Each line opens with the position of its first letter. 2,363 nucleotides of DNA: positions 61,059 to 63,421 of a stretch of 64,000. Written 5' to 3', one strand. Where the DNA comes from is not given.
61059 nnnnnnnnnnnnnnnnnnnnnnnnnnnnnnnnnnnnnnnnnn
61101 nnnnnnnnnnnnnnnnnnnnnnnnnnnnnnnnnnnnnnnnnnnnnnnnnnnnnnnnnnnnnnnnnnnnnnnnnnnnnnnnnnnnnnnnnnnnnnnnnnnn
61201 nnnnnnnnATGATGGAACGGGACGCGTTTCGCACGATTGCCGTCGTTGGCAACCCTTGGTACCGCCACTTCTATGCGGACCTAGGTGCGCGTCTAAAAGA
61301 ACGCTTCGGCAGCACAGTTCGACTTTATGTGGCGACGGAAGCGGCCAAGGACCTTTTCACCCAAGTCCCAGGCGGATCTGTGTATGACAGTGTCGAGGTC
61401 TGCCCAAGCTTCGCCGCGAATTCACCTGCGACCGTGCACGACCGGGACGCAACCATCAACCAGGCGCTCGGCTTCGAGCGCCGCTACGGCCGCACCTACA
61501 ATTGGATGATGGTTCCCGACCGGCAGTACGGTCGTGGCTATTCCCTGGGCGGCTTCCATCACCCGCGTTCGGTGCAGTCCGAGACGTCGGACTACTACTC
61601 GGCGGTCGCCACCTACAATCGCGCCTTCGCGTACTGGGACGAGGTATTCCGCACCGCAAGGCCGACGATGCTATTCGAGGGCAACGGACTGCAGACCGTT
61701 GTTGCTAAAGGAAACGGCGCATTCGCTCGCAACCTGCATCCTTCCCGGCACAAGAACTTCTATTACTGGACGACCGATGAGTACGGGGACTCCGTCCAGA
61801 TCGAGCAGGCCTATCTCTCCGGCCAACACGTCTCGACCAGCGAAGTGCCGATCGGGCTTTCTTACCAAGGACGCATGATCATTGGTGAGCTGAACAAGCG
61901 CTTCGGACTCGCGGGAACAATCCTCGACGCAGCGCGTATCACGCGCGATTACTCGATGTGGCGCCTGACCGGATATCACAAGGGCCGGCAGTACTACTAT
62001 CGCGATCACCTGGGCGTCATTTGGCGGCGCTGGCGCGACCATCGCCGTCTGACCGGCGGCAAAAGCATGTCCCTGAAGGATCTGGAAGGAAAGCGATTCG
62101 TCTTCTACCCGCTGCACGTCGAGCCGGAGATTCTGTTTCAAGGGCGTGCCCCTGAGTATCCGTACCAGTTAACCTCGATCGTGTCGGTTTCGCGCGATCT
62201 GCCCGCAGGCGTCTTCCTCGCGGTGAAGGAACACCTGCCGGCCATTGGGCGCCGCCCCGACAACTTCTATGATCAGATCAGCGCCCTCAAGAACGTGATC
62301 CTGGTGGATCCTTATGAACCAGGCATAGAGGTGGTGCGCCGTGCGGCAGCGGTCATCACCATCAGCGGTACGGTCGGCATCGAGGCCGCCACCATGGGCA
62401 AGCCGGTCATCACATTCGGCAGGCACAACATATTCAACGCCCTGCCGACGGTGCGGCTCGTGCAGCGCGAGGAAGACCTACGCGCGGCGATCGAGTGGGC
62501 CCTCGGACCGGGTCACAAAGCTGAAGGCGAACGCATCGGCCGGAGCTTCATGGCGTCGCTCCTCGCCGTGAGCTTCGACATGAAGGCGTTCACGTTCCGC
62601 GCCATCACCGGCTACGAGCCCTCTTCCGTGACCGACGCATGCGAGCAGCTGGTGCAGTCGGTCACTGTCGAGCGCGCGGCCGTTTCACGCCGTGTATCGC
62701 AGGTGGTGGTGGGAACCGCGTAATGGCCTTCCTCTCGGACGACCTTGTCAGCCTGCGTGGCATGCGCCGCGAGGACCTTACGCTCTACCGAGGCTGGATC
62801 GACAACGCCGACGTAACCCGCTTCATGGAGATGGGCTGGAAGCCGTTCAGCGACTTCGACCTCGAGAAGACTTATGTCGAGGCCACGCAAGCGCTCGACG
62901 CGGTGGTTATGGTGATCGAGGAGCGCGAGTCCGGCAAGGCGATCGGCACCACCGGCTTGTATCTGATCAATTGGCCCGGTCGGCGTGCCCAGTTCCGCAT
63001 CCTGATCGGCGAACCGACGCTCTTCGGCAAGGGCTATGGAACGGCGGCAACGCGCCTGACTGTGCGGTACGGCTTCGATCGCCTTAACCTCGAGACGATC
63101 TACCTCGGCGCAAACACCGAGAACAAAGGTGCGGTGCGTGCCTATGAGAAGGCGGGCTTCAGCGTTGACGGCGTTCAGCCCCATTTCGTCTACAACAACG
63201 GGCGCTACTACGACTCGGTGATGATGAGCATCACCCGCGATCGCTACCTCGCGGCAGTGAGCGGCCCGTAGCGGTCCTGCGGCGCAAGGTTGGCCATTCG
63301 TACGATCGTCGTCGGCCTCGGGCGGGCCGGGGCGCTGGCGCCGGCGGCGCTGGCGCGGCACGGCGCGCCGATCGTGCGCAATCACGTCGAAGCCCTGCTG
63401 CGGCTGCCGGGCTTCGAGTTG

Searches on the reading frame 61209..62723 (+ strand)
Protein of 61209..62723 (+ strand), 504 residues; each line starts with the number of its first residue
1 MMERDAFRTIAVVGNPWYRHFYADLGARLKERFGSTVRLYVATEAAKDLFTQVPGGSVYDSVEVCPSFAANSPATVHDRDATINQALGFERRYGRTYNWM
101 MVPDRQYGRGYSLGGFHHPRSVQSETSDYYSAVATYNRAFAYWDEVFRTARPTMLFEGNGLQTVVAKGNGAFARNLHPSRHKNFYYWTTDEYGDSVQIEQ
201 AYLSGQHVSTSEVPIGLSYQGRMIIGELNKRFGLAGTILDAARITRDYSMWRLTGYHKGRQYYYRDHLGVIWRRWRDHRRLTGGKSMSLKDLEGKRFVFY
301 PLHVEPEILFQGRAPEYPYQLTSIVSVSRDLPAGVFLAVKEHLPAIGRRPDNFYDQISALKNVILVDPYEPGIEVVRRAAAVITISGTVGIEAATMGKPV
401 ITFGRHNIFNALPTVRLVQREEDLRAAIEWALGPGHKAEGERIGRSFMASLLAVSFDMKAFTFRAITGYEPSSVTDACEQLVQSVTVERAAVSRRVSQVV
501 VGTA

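Call 6: search_protein_families(library=pfam, proteins=[window:61209-62723:+], max_evalue=0.01)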
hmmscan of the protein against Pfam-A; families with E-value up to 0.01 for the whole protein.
window:61209-62723:+ (504 aa): 2 families
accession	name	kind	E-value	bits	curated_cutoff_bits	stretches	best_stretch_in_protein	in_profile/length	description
PF05159.20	Capsule_synth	-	0.00019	21.4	20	1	259-405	112-263/310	Capsule polysaccharide biosynthesis protein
PF02350.25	Epimerase_2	-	0.0017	17.7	30.6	1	352-407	231-292/347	UDP-N-acetylglucosamine 2-epimerase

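Call 8: search_protein_families(library=ncbifam, proteins=[window:61209-62723:+], max_evalue=0.001)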
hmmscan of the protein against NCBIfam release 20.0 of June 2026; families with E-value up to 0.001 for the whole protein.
window:61209-62723:+ (504 aa): 0 families

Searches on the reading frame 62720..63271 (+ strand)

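Call 6: search_protein_families(library=pfam, proteins=[window:62720-63271:+], max_evalue=0.01)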
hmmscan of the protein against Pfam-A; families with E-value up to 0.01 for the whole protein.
window:62720-63271:+ (183 aa): 5 families
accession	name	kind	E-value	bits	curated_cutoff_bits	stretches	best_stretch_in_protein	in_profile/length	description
PF13302.13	Acetyltransf_3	-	8.5e-20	72.3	25.4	1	12-147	4-137/138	Acetyltransferase (GNAT) domain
PF00583.31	Acetyltransf_1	-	1.9e-10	41.5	20.7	1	37-147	6-116/116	Acetyltransferase (GNAT) family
PF13420.13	Acetyltransf_4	-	3.1e-09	37.5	24.3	1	12-168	1-155/155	Acetyltransferase (GNAT) domain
PF13523.12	Acetyltransf_8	-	5.4e-09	36.3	27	1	94-150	84-140/145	Acetyltransferase (GNAT) domain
PF13508.13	Acetyltransf_7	-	0.0058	17.4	27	1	62-148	4-83/84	Acetyltransferase (GNAT) domain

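Call 8: search_protein_families(library=ncbifam, proteins=[window:62720-63271:+], max_evalue=0.001)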
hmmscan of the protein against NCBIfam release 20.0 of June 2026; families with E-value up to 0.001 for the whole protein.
window:62720-63271:+ (183 aa): 13 families
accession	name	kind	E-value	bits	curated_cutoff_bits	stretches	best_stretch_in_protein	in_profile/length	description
NF011709.0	PRK15130.1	equivalog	5.1e-25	88.4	218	1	7-179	4-172/186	spermidine N1-acetyltransferase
NF033151.0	AAC_6p_A10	exception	5.2e-11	42.8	400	1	94-170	99-175/178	AAC(6')-I family aminoglycoside 6'-N-acetyltransferase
NF000016.1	AAC_6p_Im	exception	3e-10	40.5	350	1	7-170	4-175/178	aminoglycoside N-acetyltransferase AAC(6')-Im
NF033693.0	AAC_6p_Ie_fam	exception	4.2e-09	36.8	340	1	95-170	101-176/179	AAC(6')-Ie family aminoglycoside N-acetyltransferase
TIGR03585.1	PseH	equivalog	3.8e-08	33.6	93.1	1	71-169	59-155/156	UDP-4-amino-4,6-dideoxy-N-acetyl-beta-L-altrosamine N-acetyltransferase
NF000507.1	AAC_6p_Ie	exception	3.8e-08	33.5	450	1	95-175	101-181/201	aminoglycoside N-acetyltransferase AAC(6')-Ie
NF033074.0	AAC_6p_Ib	exception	1.3e-06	28.2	400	1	6-152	4-159/184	AAC(6')-Ib family aminoglycoside 6'-N-acetyltransferase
TIGR04431.1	N6_acetyl_AAC6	equivalog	2.5e-06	27.2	260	1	7-152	5-159/184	AacA4 family aminoglycoside N(6')-acetyltransferase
NF012165.0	AAC_6p_set_A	equivalog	4.4e-06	26.5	280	1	86-150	87-150/177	aminoglycoside 6'-N-acetyltransferase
NF000431.1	AAC_6p_Ian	exception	1.2e-05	24.9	400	1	95-173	99-177/190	aminoglycoside N-acetyltransferase AAC(6')-Ian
NF007527.0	PRK10140.1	equivalog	9.5e-05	22.3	236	1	104-170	93-159/162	N-acetyltransferase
NF000135.2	AAC_6p_IIc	exception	0.00035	20.4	415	0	10-148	8-155/193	aminoglycoside N-acetyltransferase AAC(6')-IIc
NF000225.3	AAC_6p_Strep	exception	0.00038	20.4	250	1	100-171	77-150/156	aminoglycoside 6'-N-acetyltransferase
